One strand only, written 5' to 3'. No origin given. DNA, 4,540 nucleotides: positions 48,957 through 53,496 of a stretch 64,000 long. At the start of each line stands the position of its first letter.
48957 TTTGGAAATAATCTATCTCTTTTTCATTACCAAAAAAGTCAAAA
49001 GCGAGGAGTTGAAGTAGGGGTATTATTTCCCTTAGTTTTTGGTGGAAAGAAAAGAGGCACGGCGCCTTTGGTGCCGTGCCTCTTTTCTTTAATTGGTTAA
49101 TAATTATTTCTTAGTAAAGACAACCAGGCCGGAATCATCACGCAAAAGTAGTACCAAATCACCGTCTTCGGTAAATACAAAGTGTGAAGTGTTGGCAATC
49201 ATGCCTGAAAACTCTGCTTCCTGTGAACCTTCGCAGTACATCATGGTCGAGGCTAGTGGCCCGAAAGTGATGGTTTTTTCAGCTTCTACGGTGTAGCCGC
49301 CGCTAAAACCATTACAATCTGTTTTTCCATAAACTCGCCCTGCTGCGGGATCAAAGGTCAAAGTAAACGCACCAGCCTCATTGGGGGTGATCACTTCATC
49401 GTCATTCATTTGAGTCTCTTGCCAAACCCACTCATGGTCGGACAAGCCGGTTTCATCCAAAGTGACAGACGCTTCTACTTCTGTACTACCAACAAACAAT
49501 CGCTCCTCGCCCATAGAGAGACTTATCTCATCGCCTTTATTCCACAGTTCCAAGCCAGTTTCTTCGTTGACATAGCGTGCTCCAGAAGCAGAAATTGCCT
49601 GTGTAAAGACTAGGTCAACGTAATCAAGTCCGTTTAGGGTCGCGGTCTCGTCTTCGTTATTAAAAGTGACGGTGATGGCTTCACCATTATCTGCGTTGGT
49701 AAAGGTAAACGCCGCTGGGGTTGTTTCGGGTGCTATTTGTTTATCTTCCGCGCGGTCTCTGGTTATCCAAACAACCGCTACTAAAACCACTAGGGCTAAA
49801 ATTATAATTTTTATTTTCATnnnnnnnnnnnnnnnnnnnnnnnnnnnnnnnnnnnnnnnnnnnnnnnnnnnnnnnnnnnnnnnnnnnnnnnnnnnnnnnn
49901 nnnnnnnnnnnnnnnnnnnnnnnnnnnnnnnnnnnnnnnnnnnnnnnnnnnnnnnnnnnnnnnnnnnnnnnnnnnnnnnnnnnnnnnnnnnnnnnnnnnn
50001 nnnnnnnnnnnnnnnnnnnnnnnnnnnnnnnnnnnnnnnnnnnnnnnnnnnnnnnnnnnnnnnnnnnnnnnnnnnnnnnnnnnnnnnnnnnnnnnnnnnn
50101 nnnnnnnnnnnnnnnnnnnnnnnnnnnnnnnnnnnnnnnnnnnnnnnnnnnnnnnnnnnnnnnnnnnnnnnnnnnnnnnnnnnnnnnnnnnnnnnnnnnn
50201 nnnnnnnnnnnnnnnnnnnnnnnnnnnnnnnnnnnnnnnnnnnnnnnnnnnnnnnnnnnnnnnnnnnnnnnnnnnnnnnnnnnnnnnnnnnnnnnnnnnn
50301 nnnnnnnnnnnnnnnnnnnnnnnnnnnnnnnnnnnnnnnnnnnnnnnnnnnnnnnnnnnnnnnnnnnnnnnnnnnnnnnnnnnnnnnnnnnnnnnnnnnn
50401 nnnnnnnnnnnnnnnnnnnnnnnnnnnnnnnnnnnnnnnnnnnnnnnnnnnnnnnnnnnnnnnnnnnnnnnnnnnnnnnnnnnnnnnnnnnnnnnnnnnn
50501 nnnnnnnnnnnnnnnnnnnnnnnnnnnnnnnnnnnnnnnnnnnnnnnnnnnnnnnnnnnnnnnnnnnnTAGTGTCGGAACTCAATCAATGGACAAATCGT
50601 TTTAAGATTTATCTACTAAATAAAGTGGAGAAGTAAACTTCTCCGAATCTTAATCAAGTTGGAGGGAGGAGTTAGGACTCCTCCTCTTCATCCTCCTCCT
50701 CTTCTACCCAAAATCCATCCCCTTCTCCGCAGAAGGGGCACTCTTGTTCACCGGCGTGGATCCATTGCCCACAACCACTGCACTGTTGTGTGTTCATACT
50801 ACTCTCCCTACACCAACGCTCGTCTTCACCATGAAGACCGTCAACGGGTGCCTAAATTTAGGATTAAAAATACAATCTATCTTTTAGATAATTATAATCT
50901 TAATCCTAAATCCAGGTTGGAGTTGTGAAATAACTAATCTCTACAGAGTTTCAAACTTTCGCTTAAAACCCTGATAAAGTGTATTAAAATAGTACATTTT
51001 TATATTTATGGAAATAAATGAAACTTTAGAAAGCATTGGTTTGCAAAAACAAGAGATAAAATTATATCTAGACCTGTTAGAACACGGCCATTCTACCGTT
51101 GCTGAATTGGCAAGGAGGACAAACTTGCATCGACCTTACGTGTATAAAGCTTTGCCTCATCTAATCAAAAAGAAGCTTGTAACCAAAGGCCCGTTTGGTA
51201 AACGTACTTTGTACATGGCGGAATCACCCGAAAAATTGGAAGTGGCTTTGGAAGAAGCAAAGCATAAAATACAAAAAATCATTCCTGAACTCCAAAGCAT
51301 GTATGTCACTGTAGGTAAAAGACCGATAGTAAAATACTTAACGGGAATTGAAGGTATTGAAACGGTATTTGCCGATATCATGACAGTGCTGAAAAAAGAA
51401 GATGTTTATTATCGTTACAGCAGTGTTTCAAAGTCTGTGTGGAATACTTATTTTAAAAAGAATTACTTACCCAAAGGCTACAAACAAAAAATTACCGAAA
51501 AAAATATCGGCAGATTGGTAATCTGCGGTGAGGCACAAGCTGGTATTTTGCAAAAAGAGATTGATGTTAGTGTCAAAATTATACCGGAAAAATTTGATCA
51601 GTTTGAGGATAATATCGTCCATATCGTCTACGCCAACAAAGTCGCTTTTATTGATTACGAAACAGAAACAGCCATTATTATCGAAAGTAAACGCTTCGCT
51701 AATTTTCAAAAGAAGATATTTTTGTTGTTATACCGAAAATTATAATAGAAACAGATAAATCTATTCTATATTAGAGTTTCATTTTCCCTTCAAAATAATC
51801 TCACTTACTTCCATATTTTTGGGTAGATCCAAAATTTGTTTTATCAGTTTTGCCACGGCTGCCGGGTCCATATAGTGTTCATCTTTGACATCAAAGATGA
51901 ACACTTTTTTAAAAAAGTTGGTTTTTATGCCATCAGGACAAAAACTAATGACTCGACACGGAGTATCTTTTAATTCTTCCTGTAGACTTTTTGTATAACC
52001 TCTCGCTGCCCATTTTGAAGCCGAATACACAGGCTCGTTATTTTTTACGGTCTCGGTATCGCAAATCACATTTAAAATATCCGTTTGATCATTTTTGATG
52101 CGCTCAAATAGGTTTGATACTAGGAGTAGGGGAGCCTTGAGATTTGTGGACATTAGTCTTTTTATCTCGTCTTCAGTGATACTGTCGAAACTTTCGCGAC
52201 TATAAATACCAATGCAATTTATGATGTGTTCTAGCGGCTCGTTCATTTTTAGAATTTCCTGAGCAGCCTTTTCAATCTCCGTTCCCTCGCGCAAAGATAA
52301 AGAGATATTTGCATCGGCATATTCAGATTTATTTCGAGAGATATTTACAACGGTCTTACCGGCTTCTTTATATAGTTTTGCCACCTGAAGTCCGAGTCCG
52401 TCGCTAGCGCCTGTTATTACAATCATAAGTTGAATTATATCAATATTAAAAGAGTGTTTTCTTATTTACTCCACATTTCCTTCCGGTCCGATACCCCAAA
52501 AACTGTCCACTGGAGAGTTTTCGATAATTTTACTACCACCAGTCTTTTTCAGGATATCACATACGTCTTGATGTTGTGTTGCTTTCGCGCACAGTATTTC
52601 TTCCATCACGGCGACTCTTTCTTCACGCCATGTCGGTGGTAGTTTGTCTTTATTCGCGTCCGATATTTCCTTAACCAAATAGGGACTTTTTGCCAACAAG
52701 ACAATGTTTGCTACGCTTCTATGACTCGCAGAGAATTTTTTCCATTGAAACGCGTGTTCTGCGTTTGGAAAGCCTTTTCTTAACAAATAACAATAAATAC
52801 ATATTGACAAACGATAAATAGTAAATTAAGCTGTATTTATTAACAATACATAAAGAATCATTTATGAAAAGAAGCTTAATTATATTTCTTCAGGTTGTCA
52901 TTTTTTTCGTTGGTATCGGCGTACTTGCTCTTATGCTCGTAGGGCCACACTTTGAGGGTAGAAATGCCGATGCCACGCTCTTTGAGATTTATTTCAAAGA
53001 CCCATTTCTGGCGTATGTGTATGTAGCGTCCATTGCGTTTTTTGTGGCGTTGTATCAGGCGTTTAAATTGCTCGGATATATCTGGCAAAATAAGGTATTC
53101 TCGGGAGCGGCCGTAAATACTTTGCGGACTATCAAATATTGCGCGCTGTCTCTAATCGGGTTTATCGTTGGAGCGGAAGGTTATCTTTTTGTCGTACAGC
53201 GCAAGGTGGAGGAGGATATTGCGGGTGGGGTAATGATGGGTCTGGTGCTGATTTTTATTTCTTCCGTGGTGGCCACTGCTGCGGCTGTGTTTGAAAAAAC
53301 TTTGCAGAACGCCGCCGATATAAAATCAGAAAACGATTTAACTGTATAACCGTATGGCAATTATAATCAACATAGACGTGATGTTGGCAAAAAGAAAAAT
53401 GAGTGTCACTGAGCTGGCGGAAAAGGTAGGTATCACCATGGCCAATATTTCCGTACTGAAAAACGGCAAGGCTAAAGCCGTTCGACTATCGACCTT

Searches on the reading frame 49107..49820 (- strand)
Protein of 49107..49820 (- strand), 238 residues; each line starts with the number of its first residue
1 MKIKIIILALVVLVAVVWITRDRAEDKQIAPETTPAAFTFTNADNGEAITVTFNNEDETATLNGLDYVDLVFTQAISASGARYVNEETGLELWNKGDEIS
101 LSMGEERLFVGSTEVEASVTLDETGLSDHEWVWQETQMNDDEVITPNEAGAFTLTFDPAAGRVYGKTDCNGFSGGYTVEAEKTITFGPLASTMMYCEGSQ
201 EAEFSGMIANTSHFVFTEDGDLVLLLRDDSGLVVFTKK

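Call 56: search_protein_families(library=pfam, proteins=[window:49107-49820:-], max_evalue=0.001)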
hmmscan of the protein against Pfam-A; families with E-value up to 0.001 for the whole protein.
window:49107-49820:- (238 aa): 2 families
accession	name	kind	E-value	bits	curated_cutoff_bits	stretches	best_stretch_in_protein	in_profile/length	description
PF03724.22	META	-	1.1e-18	67.7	24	1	132-235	8-108/109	META domain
PF09864.15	MliC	-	5.7e-13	49.1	22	1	44-105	4-62/67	Membrane-bound lysozyme-inhibitor of c-type lysozyme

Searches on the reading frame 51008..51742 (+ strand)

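Call 56: search_protein_families(library=pfam, proteins=[window:51008-51742:+], max_evalue=0.001)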
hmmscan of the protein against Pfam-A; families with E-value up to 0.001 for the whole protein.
window:51008-51742:+ (245 aa): 3 families
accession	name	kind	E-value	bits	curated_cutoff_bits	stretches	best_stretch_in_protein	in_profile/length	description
PF01978.25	TrmB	-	1.7e-13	50.7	25.6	1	7-75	1-68/68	Sugar-specific transcriptional regulator TrmB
PF08221.17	HTH_9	-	0.00016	22.1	23.4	1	19-59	18-58/62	RNA polymerase III subunit RPC82 helix-turn-helix domain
PF12802.13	MarR_2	-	0.0005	20.6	27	1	24-61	14-53/61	MarR family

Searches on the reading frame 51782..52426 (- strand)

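Call 58: search_protein_families(library=pfam, proteins=[window:51782-52426:-], max_evalue=0.0001)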
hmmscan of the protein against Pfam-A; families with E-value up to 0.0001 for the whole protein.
window:51782-52426:- (215 aa): 3 families
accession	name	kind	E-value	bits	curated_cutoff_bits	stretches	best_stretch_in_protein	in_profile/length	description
PF00106.31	adh_short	-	8.1e-29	100.9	26.6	1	2-175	3-190/195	short chain dehydrogenase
PF13561.12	adh_short_C2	-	3.4e-15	56.7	27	1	6-179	1-188/236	Enoyl-(Acyl carrier protein) reductase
PF08659.16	KR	-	7.8e-06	26.4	22.6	0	2-102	3-119/180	KR domain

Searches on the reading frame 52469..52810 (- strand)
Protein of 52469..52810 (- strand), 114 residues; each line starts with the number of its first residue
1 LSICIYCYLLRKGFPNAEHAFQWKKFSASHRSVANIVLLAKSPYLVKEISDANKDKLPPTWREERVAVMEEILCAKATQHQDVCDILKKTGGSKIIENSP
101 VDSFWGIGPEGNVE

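Call 58: search_protein_families(library=pfam, proteins=[window:52469-52810:-], max_evalue=0.0001)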
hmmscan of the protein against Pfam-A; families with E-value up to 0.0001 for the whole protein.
window:52469-52810:- (114 aa): 1 family
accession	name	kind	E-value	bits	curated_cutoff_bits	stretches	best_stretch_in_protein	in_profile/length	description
PF08719.17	NADAR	-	1.3e-19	71.5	35.1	1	12-109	35-133/163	NADAR domain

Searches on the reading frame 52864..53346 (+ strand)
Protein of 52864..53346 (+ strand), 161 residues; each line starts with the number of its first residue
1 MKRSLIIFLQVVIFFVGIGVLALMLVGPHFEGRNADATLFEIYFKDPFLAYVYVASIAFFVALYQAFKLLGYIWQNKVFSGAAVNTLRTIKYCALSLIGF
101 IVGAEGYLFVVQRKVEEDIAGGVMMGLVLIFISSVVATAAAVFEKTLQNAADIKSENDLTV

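Call 58: search_protein_families(library=pfam, proteins=[window:52864-53346:+], max_evalue=0.0001)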
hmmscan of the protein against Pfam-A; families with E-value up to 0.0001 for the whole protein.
window:52864-53346:+ (161 aa): 1 family
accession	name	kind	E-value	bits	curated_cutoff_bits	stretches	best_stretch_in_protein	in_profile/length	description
PF11188.13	DUF2975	-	1.9e-27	96.2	27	1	43-161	15-130/130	Protein of unknown function (DUF2975)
